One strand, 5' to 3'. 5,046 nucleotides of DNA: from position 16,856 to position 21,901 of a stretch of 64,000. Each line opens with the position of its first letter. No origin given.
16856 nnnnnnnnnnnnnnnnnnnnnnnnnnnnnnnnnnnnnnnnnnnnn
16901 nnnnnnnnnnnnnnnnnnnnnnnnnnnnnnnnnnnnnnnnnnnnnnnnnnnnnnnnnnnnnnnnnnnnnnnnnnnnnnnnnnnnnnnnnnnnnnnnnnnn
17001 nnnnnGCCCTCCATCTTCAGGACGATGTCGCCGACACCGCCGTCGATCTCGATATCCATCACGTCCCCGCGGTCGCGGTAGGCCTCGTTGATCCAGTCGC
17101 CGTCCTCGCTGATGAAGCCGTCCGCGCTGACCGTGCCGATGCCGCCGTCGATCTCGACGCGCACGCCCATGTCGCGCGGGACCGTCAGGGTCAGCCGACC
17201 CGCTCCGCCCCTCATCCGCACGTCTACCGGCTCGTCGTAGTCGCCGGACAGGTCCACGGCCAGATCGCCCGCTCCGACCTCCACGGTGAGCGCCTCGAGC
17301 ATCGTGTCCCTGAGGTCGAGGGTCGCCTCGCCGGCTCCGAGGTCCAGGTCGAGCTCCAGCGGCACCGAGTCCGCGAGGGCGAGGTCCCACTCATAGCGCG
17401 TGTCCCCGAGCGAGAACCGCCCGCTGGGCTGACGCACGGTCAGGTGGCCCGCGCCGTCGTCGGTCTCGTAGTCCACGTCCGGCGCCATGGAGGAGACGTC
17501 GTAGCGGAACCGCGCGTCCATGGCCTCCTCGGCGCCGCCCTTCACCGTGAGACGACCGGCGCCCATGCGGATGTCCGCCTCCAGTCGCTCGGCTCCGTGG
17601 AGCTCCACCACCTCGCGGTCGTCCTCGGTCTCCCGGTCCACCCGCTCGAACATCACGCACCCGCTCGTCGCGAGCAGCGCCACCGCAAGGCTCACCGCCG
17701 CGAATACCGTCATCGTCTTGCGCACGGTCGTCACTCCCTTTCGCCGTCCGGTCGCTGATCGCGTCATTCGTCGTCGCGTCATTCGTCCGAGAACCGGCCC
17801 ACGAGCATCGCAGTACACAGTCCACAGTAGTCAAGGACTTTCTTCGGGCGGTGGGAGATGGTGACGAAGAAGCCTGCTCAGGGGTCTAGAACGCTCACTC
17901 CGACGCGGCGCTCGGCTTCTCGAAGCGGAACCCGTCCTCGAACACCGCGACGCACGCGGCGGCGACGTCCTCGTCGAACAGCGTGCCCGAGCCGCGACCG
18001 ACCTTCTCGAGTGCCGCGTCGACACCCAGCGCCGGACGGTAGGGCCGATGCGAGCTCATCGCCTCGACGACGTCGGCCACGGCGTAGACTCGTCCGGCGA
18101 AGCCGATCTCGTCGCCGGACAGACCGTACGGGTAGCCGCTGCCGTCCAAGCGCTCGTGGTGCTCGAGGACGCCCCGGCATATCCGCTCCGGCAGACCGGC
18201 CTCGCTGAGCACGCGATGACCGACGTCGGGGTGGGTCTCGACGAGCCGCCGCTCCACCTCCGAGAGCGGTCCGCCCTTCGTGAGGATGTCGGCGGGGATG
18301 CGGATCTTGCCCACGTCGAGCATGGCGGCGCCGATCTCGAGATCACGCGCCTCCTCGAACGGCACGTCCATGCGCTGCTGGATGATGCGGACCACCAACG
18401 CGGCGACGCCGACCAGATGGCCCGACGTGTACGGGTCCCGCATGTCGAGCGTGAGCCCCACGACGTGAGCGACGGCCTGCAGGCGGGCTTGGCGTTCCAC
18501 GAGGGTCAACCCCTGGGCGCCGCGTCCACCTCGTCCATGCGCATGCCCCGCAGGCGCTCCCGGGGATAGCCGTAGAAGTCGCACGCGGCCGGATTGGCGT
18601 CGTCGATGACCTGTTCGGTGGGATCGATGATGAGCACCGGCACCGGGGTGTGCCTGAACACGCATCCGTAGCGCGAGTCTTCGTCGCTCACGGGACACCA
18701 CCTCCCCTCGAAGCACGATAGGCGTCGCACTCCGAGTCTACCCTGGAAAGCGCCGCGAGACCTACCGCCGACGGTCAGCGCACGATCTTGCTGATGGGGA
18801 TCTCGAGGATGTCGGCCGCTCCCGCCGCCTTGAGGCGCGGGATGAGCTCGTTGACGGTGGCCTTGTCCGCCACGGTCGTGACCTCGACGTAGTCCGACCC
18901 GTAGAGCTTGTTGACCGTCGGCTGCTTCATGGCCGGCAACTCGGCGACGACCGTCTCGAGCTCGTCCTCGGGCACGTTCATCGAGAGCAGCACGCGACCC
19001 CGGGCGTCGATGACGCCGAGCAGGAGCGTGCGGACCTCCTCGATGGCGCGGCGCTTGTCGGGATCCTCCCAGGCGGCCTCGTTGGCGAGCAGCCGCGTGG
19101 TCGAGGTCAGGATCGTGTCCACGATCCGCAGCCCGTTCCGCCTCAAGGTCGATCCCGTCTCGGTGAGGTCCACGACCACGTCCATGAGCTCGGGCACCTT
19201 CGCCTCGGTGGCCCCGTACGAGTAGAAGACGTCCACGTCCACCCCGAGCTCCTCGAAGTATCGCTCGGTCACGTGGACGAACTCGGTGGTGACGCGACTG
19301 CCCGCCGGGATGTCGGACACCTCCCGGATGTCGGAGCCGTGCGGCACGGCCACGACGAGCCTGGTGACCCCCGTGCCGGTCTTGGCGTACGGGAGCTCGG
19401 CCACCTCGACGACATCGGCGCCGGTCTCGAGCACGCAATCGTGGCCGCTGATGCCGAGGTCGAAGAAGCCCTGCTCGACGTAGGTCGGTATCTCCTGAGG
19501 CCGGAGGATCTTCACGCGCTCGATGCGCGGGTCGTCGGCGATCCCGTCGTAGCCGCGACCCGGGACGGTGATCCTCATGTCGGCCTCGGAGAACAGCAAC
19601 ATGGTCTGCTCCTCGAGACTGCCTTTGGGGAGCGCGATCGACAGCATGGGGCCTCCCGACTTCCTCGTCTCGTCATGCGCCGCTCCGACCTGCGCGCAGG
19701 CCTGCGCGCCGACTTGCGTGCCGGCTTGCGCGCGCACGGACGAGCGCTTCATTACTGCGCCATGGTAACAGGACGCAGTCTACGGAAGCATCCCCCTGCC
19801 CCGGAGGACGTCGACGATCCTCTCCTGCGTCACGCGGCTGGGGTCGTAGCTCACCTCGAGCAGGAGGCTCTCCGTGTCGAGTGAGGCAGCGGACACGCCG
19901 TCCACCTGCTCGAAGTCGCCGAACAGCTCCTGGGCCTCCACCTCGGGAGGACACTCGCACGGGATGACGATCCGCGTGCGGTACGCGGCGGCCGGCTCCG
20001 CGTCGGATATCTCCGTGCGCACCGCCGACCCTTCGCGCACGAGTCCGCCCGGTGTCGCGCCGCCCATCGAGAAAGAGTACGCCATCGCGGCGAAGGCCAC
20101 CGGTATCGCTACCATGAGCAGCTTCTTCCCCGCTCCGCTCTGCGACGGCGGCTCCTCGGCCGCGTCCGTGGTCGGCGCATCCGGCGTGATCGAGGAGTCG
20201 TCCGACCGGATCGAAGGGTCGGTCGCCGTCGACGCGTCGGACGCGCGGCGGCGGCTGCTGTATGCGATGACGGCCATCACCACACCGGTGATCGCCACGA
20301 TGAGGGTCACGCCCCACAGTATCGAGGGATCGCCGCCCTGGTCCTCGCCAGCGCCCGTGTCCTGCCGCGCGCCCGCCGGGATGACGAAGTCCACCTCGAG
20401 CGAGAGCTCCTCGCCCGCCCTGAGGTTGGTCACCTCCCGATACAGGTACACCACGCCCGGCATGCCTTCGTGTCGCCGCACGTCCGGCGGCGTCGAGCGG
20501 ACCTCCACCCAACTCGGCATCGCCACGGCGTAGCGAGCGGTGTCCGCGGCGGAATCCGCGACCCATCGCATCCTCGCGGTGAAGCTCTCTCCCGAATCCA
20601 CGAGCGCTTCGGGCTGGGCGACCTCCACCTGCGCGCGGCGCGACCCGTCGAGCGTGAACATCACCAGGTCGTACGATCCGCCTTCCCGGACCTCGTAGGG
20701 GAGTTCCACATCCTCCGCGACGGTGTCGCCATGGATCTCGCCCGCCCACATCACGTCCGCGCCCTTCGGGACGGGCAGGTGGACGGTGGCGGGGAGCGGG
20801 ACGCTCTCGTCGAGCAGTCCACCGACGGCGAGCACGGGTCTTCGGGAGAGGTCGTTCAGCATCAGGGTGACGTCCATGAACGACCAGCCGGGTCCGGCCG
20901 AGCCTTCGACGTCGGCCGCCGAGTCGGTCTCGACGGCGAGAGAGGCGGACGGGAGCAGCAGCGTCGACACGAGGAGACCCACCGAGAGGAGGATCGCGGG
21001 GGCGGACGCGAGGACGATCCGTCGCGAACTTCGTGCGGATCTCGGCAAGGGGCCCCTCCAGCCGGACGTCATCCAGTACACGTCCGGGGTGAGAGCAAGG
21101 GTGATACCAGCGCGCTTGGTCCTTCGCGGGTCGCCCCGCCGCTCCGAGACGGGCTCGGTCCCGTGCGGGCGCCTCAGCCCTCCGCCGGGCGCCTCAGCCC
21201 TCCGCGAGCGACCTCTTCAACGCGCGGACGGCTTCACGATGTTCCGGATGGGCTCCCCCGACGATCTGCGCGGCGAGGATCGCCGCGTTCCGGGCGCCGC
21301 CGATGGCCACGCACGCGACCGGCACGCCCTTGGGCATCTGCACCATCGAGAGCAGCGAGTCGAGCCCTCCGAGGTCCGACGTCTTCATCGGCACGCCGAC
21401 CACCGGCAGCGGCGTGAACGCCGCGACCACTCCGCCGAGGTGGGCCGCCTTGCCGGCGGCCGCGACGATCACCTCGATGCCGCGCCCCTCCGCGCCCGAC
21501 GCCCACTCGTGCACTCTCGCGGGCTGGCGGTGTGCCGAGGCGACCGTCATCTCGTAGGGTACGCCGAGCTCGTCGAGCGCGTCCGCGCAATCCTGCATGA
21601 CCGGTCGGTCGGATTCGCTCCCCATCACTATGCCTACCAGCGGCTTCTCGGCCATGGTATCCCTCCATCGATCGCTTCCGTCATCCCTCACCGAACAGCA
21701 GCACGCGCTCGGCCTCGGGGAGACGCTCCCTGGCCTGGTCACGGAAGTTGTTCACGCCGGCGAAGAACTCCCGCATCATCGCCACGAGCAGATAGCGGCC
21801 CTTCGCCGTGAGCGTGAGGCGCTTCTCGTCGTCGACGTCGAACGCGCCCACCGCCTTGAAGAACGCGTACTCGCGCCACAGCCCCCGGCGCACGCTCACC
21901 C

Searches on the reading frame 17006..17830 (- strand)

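Call 17: search_protein_families(library=pfam, max_evalue=0.00001, proteins=[window:17006-17830:-])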
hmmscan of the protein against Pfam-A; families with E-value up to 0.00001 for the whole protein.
window:17006-17830:- (275 aa): 1 family
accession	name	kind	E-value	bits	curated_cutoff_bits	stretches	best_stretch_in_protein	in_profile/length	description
PF17115.11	Toast_rack_N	-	2.3e-18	66.7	22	1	79-166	2-92/92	N-terminal domain of toast_rack, DUF2154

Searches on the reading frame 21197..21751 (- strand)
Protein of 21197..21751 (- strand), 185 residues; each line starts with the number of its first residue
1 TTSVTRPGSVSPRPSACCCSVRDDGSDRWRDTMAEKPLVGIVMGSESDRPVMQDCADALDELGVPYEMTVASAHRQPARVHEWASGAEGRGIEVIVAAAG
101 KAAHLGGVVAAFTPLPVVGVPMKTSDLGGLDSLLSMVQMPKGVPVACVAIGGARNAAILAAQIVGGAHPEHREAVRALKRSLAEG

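Call 17: search_protein_families(library=pfam, max_evalue=0.00001, proteins=[window:21197-21751:-])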
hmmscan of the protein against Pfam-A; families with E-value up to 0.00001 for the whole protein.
window:21197-21751:- (185 aa): 1 family
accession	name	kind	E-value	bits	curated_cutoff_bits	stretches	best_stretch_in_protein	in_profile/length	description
PF00731.26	AIRC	-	8.6e-60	201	30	1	39-183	2-146/148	AIR carboxylase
